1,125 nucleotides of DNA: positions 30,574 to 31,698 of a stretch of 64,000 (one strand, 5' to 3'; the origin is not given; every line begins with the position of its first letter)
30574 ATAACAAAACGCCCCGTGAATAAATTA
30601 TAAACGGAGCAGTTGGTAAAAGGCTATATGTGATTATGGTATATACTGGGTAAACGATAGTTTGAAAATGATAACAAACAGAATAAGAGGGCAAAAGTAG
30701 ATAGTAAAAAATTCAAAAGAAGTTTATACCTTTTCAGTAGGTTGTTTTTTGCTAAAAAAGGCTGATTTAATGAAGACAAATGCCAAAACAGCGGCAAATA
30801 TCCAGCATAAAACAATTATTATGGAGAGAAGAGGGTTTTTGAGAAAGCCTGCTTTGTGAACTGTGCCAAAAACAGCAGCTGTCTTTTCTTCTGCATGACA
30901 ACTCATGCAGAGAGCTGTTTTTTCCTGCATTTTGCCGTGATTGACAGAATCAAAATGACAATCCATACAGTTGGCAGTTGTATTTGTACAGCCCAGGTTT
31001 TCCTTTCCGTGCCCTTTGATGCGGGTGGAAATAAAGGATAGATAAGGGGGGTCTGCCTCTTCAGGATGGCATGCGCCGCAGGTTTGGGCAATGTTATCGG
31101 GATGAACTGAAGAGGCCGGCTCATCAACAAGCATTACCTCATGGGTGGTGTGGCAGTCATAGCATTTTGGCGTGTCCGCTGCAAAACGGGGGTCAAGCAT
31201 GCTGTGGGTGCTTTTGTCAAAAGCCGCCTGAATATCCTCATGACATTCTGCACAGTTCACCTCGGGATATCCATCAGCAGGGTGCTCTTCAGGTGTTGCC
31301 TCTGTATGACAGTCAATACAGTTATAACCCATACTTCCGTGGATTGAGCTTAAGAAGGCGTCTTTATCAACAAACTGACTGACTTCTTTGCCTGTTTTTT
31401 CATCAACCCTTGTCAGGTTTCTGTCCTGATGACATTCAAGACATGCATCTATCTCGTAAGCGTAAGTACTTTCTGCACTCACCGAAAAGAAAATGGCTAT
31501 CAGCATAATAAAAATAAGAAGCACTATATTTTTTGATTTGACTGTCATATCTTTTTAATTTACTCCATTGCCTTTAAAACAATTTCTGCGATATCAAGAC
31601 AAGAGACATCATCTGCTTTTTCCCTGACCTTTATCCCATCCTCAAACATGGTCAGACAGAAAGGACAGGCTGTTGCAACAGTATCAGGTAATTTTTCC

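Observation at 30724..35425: etfB-etfA-EMO cluster extended by a membrane-anchored heptaheme cytochrome c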

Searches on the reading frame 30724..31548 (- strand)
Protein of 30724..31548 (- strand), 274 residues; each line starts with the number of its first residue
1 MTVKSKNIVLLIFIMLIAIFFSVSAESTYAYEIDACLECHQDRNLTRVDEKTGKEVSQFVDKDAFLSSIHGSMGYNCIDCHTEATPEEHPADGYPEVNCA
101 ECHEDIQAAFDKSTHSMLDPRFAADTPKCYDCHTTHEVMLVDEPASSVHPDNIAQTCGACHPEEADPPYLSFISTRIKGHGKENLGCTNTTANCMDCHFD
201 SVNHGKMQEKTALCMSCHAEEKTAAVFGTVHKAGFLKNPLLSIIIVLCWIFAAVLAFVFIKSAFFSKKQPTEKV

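Call 3: search_protein_families(library=pfam, proteins=[window:30724-31548:-], max_evalue=0.01)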
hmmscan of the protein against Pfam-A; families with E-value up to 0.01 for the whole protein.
window:30724-31548:- (274 aa): 6 families
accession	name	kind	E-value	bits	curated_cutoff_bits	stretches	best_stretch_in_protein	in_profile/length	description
PF14537.11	Cytochrom_c3_2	-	1.7e-12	48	25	1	70-161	2-78/79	Cytochrome c3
PF14522.11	Cytochrome_C7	-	7.6e-10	38.9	24.8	2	95-161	12-66/67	Cytochrome c7 and related cytochrome c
PF22113.1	Mtrc-MtrF_II-IV_dom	-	7e-07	29.4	30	0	28-164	23-166/176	Outer membrane cytochrome MtrC/MtrF-like, domains II/IV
PF09699.15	Paired_CXXCH_1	-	0.00031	20.8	20.6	0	192-222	7-40/41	Doubled CXXCH motif (Paired_CXXCH_1)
PF05495.17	zf-CHY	-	0.0026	18.6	31.3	0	186-224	13-55/68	CHY zinc finger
PF03892.19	NapB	-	0.0046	17.5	25.1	1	33-84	64-114/127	Nitrate reductase cytochrome c-type subunit (NapB)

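Call 5: find_homologous_proteins(query=window:30724-31548:-, max_evalue=0.001)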
Query window:30724-31548:- (274 aa): 23 proteins with E <= 0.001 among 457 candidates.
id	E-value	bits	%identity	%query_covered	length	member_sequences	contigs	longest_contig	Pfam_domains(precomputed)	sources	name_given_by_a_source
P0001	5.7e-186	635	100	100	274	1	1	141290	PF14537.12,PF14522.12,PF22113.2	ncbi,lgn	-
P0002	3.9e-117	409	63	99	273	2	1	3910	PF14537.12,PF14522.12,PF22113.2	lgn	-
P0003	1.4e-65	240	43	89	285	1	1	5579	PF14537.12,PF02085.22,PF14522.12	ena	-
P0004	1.7e-63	233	42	95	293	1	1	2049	PF14537.12,PF14522.12,PF22113.2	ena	-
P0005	3.4e-59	219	36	99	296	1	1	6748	PF14537.12,PF14522.12,PF22113.2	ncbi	-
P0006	6.9e-47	179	35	97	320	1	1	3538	PF14537.12,PF02085.22,PF14522.12,PF22113.2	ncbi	-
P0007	6.2e-46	176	36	97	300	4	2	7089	PF14537.12,PF02085.22,PF14522.12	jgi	jgi:hypothetical protein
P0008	3.1e-26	111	31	80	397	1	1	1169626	PF09699.16,PF14537.12,PF02085.22,PF14522.12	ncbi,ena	-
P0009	1.1e-25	109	43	24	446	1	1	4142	PF09699.16,PF14537.12,PF14522.12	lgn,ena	-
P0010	4.3e-23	101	33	69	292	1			PF09699.16,PF14537.12,PF14522.12,PF22113.2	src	-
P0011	1.9e-19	89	30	63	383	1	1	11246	PF09699.16,PF14537.12,PF00684.26,PF14522.12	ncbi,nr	ncbi:MAG TPA: hypothetical protein VFO18_12095, partial [Methylomirabilota bacterium]|nr:hypothetica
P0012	2.3e-19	88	25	76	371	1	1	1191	PF09699.16,PF14537.12,PF02085.22,PF14522.12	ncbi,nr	ncbi:MAG TPA: hypothetical protein VLB27_11195, partial [candidate division Zixibacteria bacterium]|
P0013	1.3e-18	86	37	47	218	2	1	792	PF09699.16,PF14537.12,PF22678.2,PF00684.26,PF14522.12,PF22113.2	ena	-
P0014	1.6e-17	82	28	70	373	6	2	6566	PF09699.16,PF14537.12,PF14522.12,PF22113.2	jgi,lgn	jgi:hypothetical protein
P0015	2.3e-15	75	39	24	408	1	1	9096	PF09699.16,PF14537.12,PF02085.22,PF14522.12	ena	-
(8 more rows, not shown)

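Call 7: find_encoding_contigs(protein=P0001, flank=3000, max_places=2)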
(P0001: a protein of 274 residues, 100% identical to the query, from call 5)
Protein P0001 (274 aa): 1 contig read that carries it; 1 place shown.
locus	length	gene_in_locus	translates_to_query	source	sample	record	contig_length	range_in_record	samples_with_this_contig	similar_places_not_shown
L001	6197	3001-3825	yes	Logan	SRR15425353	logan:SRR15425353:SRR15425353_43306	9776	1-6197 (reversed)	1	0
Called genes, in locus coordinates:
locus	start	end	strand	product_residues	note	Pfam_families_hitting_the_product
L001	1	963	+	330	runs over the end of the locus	PF01012:ETF, PF00766:ETF_alpha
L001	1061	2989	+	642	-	PF02665:Nitrate_red_gam, PF13183:Fer4_8, PF13237:Fer4_10, PF13187:Fer4_9, PF13484:Fer4_16 (weak), PF13534:Fer4_17 (faint), PF02754:CCG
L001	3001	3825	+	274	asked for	PF14522:Cytochrome_C7 (faint), PF22113:Mtrc-MtrF_II-IV_dom (faint), PF14537:Cytochrom_c3_2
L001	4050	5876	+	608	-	-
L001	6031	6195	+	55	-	?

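Call 8: find_encoding_contigs(protein=P0002, flank=8000, max_places=3)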
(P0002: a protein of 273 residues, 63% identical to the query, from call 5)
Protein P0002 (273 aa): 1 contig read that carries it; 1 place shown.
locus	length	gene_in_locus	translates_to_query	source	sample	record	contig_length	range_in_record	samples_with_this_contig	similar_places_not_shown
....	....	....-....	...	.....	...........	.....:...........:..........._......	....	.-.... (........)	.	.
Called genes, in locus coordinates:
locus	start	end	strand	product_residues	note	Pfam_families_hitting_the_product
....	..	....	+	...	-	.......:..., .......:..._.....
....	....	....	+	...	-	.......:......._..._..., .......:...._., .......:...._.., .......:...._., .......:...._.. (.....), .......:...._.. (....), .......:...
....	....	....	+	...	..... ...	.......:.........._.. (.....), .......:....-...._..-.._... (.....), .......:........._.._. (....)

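Call 9: find_encoding_contigs(protein=P0003, flank=8000, max_places=3)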
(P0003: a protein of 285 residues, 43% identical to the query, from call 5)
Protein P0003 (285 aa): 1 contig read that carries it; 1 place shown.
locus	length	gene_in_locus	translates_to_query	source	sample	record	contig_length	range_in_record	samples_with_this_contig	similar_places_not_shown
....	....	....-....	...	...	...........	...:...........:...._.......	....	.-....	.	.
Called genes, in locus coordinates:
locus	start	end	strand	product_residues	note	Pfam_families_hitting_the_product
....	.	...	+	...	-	?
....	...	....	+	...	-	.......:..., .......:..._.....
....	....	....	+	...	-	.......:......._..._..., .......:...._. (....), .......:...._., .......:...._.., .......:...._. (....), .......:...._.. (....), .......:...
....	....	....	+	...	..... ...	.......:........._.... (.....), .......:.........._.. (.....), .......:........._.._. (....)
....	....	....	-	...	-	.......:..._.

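Call 10: find_encoding_contigs(protein=P0005, flank=8000, max_places=3)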
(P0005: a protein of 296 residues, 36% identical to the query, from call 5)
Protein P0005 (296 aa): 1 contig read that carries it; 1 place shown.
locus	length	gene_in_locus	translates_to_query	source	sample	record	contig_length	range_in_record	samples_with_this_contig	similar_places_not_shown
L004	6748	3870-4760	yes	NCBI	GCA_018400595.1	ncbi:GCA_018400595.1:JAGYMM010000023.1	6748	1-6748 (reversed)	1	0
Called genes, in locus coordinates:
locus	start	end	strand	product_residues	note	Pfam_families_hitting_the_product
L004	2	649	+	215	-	?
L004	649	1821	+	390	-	PF03916:NrfD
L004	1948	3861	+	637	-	PF12797:Fer4_2 (weak), PF13183:Fer4_8, PF13237:Fer4_10, PF13187:Fer4_9, PF02754:CCG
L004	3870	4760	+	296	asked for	PF14522:Cytochrome_C7 (faint), PF22113:Mtrc-MtrF_II-IV_dom (faint), PF14537:Cytochrom_c3_2 (weak)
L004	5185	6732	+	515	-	-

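Call 11: find_encoding_contigs(protein=P0006, flank=8000, max_places=3)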
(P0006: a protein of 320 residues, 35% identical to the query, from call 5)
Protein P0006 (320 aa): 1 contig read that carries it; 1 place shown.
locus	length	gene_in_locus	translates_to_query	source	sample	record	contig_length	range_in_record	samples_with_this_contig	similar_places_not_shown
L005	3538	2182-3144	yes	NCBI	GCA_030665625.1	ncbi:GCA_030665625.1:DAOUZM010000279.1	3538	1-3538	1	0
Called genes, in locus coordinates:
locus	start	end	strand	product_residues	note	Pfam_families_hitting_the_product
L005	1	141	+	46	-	?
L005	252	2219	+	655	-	PF02665:Nitrate_red_gam, PF00037:Fer4 (faint), PF12797:Fer4_2 (weak), PF13183:Fer4_8, PF13187:Fer4_9, PF13237:Fer4_10, PF02754:CCG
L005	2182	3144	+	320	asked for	PF22113:Mtrc-MtrF_II-IV_dom (faint), PF02085:Cytochrom_CIII (faint), PF14522:Cytochrome_C7 (faint), PF14537:Cytochrom_c3_2 (weak)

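Call 12: find_encoding_contigs(protein=P0007, flank=8000, max_places=3)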
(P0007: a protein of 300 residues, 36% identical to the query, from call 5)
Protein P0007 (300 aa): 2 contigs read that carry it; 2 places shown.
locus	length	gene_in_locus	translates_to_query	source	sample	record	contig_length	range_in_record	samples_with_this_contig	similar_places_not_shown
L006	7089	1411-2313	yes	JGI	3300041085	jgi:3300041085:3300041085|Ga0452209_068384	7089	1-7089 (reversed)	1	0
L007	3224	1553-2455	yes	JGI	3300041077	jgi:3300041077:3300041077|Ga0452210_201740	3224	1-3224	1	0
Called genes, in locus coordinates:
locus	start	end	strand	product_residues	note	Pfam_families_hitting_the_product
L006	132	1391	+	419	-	PF12797:Fer4_2 (weak), PF13237:Fer4_10, PF13183:Fer4_8, PF13187:Fer4_9, PF02754:CCG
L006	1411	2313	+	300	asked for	PF02085:Cytochrom_CIII (faint), PF14522:Cytochrome_C7 (faint), PF14537:Cytochrom_c3_2 (weak)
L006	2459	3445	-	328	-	PF02706:Wzz (weak)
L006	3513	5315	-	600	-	PF02563:Poly_export, PF10531:SLBB (weak), PF22461:SLBB_2 (weak), PF10531:SLBB, PF22461:SLBB_2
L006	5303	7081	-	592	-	-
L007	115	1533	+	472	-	PF12797:Fer4_2 (weak), PF13183:Fer4_8, PF13187:Fer4_9, PF13237:Fer4_10, PF02754:CCG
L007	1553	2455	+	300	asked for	PF02085:Cytochrom_CIII (faint), PF14522:Cytochrome_C7 (faint), PF14537:Cytochrom_c3_2 (weak)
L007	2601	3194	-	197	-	-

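Call 13: find_encoding_contigs(protein=P0008, flank=8000, max_places=3)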
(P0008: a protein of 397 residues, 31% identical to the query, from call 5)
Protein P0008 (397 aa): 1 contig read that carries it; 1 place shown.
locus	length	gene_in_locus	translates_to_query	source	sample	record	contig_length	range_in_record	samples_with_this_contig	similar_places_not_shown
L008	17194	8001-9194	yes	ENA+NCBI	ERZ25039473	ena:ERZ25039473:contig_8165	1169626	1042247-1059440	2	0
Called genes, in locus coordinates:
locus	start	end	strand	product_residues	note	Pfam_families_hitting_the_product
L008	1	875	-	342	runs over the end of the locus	PF01012:ETF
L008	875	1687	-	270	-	PF01012:ETF (weak)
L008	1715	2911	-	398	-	PF05426:Alginate_lyase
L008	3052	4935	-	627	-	PF21162:ETFQO_UQ-bd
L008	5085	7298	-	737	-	PF02771:Acyl-CoA_dh_N (weak), PF00441:Acyl-CoA_dh_1 (weak)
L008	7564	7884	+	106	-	PF00034:Cytochrom_C, PF13442:Cytochrome_CBB3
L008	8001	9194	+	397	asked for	PF02085:Cytochrom_CIII (faint), PF09699:Paired_CXXCH_1 (faint), PF14522:Cytochrome_C7 (faint), PF14537:Cytochrom_c3_2 (weak)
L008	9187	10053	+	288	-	PF01292:Ni_hydr_CYTB (faint)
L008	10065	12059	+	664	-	PF03264:Cytochrom_NNT (faint), PF09699:Paired_CXXCH_1 (faint), PF14522:Cytochrome_C7 (faint), PF14537:Cytochrom_c3_2 (faint), PF01292:Ni_hydr_CYTB, PF14358:DUF4405 (weak)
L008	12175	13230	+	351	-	-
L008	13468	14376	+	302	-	-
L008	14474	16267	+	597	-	-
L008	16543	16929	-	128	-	-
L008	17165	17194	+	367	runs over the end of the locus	PF13439:Glyco_transf_4, PF13579:Glyco_trans_4_4, PF00534:Glycos_transf_1, PF13692:Glyco_trans_1_4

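Call 14: find_encoding_contigs(protein=P0004, flank=8000, max_places=3)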
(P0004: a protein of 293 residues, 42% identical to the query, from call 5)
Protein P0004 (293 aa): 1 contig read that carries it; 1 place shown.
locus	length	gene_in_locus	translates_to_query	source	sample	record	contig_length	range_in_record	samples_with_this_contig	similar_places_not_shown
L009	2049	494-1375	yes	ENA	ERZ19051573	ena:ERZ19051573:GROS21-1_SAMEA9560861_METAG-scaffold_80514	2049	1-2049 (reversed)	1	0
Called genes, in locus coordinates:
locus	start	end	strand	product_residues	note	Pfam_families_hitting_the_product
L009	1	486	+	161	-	?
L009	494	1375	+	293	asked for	PF14522:Cytochrome_C7 (faint), PF14537:Cytochrom_c3_2 (faint), PF22113:Mtrc-MtrF_II-IV_dom (faint)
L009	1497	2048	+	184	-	?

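Call 19: list_cluster_members(proteins=[P0001, P0005, P0006, P0026, P0034, P0036, P0031, P0051])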
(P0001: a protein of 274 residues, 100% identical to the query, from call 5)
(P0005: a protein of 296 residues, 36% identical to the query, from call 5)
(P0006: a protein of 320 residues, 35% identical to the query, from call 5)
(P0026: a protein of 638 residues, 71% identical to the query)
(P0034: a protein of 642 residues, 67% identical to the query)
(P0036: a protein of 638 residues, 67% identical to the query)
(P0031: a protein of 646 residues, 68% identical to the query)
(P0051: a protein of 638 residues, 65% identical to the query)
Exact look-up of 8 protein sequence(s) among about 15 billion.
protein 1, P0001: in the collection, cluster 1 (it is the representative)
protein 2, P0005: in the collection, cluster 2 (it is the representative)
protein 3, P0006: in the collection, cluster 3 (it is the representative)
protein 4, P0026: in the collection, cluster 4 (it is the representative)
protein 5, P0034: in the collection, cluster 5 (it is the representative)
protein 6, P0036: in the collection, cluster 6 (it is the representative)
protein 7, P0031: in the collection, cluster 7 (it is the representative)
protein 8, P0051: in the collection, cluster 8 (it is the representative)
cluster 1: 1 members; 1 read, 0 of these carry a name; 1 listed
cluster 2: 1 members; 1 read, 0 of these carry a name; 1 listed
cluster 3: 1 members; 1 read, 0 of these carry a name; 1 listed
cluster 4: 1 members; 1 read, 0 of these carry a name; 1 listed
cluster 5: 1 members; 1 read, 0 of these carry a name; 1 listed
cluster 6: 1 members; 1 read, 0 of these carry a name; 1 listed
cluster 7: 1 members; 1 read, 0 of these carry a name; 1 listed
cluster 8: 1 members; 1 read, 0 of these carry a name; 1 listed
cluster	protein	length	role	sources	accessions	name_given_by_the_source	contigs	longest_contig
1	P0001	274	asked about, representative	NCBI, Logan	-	-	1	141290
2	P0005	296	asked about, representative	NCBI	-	-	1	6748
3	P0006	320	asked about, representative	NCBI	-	-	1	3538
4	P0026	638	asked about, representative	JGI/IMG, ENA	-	-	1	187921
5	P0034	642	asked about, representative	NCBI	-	-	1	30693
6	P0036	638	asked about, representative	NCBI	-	-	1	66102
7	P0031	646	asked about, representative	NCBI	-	-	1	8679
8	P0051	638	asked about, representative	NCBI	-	-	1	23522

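Call 28: search_solved_structures(query=window:30724-31548:-, max_evalue=1)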
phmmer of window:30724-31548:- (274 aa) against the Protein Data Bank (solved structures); distinct sequences matched with E-value up to 1: 18.
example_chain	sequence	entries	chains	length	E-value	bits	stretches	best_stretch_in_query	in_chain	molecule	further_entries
4rkm_A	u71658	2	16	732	0.0098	19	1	35-107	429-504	MccA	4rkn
1jni_A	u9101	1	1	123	0.012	18.8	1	31-84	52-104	DIHEME CYTOCHROME C NAPB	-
1gu6_A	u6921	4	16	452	0.031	17.4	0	56-112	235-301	CYTOCHROME C552 | Cytochrome c-552 | Cytochrome c nitrite reductase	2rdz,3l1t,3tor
4wjy_A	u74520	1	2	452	0.042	16.9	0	58-112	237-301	Cytochrome c-552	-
2rf7_A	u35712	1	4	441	0.056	16.5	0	60-111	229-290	Cytochrome c-552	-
4q0t_A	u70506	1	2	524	0.084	16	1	75-141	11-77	Eight-heme nitrite reductase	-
2ot4_A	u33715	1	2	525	0.084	16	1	75-141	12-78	Eight-heme nitrite reductase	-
2zo5_A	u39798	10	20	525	0.084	16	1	75-141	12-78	Eight-heme nitrite reductase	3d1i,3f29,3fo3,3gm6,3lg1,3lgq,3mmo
3owm_A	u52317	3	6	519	0.13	15.3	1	76-141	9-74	Eight-heme nitrite reductase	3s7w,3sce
3rkh_A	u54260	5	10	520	0.13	15.3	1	76-141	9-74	Eight-heme nitrite reductase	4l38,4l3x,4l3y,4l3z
3uu9_A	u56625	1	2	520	0.13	15.3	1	76-141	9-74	Eight-heme nitrite reductase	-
4q4u_A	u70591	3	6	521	0.13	15.3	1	76-141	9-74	Eight-heme nitrite reductase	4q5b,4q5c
3bng_A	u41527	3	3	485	0.29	14.2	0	51-87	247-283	Cytochrome c-552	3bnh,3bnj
1fs7_A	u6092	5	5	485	0.33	14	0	51-87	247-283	CYTOCHROME C NITRITE REDUCTASE | Cytochrome c-552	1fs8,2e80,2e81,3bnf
2k3v_A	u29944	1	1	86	0.4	13.7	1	63-151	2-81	Tetraheme cytochrome c-type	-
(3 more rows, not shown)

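Call 53: search_protein_families(library=ncbifam, proteins=[window:30724-31548:-], max_evalue=0.001)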
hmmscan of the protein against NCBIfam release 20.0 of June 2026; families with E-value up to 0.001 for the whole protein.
window:30724-31548:- (274 aa): 2 families
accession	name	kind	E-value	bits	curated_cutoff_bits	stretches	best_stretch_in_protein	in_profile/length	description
NF041028.1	decahem_GSU2203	exception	4.8e-09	35.8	325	2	98-231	38-168/317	GSU2203 family decaheme c-type cytochrome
TIGR03507.1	decahem_SO1788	subfamily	4.8e-06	25.3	209.3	0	191-223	161-193/672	OmcA/MtrC family decaheme c-type cytochrome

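Call 62: find_homologous_proteins(query=A2, max_evalue=1e-10)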
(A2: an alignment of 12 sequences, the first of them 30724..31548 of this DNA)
Query A2 (12 sequences) (274 aa, profile of the alignment): 252 proteins with E <= 1e-10 among 3669 candidates; the best 120 are listed.
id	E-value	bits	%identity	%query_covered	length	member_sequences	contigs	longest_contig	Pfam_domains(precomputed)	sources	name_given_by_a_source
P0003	1.9e-112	393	43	89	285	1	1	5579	PF14537.12,PF02085.22,PF14522.12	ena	-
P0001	3.1e-112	392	100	100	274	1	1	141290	PF14537.12,PF14522.12,PF22113.2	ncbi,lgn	-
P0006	1.6e-111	390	35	97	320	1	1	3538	PF14537.12,PF02085.22,PF14522.12,PF22113.2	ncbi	-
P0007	1.3e-110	387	36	97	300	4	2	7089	PF14537.12,PF02085.22,PF14522.12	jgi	jgi:hypothetical protein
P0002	2.3e-110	386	63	99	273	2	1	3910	PF14537.12,PF14522.12,PF22113.2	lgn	-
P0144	1.4e-108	380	33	89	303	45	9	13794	PF14537.12,PF14522.12,PF22113.2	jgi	-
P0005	2.6e-107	376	36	99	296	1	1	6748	PF14537.12,PF14522.12,PF22113.2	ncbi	-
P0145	6.9e-107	375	35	94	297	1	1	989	PF09699.16,PF14537.12,PF14522.12,PF22113.2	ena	-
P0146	1.0e-106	374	34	94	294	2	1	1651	PF09699.16,PF14537.12,PF14522.12,PF22113.2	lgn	-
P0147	1.0e-106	374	33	98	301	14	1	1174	PF14537.12,PF14522.12,PF22113.2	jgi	jgi:hypothetical protein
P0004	1.2e-106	374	42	95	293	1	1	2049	PF14537.12,PF14522.12,PF22113.2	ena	-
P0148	8.9e-106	371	33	94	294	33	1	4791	PF09699.16,PF14537.12,PF14522.12,PF22113.2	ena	-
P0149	2.0e-105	370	32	93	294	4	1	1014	PF09699.16,PF14537.12,PF02085.22,PF14522.12,PF22113.2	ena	-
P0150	1.2e-104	367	35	88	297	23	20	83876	PF09699.16,PF14537.12,PF14522.12,PF22113.2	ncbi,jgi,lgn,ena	ncbi:MAG: cytochrome c3 family protein [Thermodesulfobacteriota bacterium]|jgi:hypothetical protein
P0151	3.2e-104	366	34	93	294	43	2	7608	PF09699.16,PF14537.12,PF14522.12,PF22113.2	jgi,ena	-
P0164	3.1e-102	359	33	95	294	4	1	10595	PF14537.12,PF02085.22,PF14522.12,PF22113.2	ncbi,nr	ncbi:MAG: cytochrome c3 family protein [Syntrophaceae bacterium]|nr:cytochrome c3 family protein [Sy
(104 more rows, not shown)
